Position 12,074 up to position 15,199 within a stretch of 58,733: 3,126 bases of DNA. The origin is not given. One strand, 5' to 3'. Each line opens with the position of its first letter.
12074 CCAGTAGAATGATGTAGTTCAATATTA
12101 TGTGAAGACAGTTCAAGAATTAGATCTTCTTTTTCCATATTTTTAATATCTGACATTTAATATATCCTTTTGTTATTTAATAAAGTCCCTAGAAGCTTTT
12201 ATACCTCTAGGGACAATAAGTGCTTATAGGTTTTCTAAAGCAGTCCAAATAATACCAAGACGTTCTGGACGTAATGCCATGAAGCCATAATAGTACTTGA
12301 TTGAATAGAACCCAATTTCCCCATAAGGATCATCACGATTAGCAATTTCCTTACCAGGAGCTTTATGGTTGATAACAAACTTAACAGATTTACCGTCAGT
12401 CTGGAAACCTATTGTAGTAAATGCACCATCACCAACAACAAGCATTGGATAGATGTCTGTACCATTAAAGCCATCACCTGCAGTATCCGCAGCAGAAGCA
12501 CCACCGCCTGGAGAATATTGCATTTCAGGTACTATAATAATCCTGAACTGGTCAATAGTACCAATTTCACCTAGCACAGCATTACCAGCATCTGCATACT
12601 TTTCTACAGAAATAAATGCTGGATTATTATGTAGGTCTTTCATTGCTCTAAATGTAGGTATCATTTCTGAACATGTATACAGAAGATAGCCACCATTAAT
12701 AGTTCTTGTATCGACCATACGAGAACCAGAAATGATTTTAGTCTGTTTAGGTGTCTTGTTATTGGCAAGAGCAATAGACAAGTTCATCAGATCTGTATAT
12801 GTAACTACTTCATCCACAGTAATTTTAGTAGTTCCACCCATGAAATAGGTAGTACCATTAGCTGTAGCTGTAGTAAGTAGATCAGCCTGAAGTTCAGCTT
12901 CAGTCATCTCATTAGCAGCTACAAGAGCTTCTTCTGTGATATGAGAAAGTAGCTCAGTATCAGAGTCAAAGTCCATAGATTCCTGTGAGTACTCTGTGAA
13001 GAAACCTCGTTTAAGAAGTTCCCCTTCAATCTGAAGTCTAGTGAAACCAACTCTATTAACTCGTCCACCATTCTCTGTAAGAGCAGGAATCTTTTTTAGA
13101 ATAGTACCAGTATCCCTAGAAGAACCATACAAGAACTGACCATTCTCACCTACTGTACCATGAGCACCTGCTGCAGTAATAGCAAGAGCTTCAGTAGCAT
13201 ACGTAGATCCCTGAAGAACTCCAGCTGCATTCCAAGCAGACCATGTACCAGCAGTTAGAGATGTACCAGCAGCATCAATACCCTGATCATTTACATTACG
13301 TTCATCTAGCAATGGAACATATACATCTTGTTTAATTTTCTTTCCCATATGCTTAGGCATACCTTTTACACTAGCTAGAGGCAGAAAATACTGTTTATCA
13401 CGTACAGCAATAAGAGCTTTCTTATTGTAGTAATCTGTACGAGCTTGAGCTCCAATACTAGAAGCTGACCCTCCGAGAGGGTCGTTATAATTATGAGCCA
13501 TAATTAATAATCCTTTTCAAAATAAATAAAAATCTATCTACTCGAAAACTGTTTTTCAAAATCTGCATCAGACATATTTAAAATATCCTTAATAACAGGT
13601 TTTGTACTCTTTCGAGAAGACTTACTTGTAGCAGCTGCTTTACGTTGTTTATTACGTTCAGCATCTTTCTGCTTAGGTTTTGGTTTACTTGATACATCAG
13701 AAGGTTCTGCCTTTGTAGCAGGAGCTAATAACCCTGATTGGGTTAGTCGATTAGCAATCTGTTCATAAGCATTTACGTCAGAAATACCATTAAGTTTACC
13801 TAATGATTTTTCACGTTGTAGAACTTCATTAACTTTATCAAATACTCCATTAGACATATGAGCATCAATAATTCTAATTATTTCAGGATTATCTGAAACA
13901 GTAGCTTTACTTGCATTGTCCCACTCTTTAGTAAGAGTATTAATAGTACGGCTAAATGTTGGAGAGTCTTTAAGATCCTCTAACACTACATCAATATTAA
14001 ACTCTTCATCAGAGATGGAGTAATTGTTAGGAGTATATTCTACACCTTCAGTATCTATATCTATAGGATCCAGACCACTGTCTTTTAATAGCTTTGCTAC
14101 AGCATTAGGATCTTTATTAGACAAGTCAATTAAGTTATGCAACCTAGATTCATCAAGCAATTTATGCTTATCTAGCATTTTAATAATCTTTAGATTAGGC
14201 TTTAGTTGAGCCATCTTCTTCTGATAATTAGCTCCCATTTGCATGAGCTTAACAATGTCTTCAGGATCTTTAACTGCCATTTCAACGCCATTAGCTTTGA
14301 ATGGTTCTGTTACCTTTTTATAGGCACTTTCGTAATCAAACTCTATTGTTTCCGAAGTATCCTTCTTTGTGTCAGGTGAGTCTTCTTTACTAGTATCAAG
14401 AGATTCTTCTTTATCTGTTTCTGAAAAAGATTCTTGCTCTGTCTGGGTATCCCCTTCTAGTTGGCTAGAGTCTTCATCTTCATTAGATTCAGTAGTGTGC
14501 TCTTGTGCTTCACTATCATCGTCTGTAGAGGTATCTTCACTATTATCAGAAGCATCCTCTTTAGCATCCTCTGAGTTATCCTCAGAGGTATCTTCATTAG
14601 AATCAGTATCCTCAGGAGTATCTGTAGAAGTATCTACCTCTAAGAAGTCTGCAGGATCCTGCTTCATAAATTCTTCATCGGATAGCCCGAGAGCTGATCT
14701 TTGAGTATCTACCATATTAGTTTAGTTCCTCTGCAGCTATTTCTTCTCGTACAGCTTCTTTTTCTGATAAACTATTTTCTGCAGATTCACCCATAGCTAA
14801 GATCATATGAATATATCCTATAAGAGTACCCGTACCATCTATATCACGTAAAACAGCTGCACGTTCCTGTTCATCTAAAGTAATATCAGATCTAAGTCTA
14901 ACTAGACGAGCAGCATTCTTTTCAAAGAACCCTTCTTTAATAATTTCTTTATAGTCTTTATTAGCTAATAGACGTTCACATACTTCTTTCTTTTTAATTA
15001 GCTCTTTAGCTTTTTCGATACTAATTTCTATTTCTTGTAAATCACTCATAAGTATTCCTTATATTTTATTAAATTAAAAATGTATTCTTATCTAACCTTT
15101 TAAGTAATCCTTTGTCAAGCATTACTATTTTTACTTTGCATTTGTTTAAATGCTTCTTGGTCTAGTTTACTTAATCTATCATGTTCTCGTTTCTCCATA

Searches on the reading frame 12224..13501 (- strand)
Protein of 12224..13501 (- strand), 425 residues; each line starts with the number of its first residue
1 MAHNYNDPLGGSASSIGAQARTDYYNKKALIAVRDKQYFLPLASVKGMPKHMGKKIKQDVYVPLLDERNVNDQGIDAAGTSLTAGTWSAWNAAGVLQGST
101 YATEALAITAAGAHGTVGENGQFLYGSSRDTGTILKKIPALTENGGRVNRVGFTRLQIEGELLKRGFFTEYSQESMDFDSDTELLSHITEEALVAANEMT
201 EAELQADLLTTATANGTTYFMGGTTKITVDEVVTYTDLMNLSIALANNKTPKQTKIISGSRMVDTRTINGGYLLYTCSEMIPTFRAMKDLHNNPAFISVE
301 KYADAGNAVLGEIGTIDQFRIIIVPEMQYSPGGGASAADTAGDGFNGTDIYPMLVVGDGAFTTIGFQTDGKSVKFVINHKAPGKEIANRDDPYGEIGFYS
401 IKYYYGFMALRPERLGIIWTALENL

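Call 8: search_protein_families(library=pfam, proteins=[window:12224-13501:-], max_evalue=0.01)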
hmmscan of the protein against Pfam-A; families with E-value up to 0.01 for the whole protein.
window:12224-13501:- (425 aa): 1 family
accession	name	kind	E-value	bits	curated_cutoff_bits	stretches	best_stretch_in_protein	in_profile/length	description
PF25209.1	Phage_capsid_4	-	3.3e-05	24.7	27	1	132-418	40-260/262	Phage capsid protein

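Call 51: search_protein_families(library=phrogs, proteins=[window:12224-13501:-], max_evalue=0.01)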
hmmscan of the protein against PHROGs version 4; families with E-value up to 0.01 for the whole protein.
window:12224-13501:- (425 aa): 1 family
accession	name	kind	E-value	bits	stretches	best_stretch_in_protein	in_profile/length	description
phrog_1357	-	head and packaging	6.5e-115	384.9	1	1-422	8-346/356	major head protein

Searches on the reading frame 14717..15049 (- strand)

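Call 8: search_protein_families(library=pfam, proteins=[window:14717-15049:-], max_evalue=0.01)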
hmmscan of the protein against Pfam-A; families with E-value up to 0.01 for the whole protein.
window:14717-15049:- (110 aa): 0 families

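Call 51: search_protein_families(library=phrogs, proteins=[window:14717-15049:-], max_evalue=0.01)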
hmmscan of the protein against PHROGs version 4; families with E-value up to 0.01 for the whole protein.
window:14717-15049:- (110 aa): 1 family
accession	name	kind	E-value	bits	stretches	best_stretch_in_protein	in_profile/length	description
phrog_2346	-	unknown function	6.4e-28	98.1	1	1-108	2-109/112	-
